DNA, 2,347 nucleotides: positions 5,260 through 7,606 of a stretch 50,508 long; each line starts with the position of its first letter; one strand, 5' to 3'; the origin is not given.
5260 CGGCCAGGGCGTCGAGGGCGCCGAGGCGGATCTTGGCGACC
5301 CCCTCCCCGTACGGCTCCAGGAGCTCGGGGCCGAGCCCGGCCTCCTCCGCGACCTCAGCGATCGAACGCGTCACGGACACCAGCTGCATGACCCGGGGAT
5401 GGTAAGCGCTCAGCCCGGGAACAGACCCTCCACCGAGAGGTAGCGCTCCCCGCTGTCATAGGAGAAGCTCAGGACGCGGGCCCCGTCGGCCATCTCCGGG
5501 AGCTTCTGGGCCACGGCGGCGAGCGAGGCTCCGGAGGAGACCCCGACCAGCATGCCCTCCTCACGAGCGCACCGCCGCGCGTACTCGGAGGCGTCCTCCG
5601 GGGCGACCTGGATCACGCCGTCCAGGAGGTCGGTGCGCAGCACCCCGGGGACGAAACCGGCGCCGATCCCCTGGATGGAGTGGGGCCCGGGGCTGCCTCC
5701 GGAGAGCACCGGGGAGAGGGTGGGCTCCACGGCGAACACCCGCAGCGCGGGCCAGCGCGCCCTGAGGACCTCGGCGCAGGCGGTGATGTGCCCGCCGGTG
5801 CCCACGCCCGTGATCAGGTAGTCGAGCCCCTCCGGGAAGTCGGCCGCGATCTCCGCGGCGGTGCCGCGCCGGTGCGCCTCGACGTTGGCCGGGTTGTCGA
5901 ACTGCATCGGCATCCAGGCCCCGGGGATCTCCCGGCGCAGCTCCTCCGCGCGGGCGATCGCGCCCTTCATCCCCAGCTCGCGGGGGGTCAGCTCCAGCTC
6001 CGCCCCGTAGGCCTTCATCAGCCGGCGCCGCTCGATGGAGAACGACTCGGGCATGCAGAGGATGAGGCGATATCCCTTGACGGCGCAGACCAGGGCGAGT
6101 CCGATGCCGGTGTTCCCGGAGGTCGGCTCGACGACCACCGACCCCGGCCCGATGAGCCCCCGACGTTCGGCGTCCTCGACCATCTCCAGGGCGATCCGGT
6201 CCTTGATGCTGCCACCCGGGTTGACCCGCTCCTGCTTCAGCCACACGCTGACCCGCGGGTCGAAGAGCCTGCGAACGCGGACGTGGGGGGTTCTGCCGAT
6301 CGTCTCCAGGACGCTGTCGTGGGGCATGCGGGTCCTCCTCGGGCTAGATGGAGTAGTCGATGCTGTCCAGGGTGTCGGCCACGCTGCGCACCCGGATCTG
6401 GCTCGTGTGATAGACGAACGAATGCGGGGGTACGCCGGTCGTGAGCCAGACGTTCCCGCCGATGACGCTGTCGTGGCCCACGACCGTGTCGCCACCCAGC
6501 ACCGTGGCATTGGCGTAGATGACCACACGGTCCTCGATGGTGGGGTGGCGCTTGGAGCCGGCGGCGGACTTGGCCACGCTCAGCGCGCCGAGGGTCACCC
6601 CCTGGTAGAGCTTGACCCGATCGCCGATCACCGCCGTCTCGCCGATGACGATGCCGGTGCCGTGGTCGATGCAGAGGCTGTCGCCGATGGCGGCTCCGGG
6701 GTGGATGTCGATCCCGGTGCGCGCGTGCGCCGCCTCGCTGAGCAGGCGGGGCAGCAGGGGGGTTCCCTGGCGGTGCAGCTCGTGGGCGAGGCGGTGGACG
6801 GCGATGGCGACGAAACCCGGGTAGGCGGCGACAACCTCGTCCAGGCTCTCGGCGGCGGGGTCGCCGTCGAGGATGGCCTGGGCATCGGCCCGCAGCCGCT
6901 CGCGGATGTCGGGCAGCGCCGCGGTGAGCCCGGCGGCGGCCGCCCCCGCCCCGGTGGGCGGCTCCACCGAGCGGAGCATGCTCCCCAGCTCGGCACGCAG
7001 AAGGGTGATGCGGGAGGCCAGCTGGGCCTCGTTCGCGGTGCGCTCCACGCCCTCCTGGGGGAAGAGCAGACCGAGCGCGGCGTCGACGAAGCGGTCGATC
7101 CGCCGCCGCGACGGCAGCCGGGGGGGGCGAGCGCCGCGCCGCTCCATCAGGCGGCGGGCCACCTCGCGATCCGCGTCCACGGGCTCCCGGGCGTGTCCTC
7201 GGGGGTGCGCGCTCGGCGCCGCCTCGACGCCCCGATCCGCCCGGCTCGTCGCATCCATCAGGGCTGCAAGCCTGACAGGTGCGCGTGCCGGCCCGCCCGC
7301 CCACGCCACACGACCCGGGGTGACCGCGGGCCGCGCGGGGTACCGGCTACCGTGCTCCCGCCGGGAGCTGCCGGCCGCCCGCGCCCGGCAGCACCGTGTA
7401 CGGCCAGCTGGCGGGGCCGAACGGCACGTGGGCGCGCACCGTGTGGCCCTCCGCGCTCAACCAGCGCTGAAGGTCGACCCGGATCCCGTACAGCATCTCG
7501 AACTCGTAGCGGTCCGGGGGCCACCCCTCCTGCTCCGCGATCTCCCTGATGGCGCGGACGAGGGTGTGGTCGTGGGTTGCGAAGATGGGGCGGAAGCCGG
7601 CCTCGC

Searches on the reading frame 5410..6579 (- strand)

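Call 35: search_protein_families(library=pfam, proteins=[window:5410-6579:-], max_evalue=0.00001)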
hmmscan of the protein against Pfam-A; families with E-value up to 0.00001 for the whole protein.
window:5410-6579:- (389 aa): 1 family
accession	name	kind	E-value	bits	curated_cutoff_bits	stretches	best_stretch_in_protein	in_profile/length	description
PF00291.31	PALP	-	1.3e-70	238.5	35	1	91-371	2-291/295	Pyridoxal-phosphate dependent enzyme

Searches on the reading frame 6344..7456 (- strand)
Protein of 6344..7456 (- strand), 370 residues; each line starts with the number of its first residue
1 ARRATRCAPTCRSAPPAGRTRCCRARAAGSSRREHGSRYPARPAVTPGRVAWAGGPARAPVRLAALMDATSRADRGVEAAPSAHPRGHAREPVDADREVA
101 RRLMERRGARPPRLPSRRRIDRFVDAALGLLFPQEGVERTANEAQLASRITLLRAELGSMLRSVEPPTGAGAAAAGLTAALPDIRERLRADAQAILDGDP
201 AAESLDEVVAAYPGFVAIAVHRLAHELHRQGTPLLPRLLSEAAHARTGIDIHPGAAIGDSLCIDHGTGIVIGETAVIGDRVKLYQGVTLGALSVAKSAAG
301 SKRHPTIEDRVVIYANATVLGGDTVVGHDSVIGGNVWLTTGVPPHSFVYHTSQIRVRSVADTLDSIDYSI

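Call 35: search_protein_families(library=pfam, proteins=[window:6344-7456:-], max_evalue=0.00001)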
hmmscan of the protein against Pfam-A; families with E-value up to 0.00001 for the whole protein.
window:6344-7456:- (370 aa): 1 family
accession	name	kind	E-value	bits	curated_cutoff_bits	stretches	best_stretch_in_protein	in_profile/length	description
PF00132.30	Hexapep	-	7.9e-07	29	27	0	304-339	1-35/36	Bacterial transferase hexapeptide (six repeats)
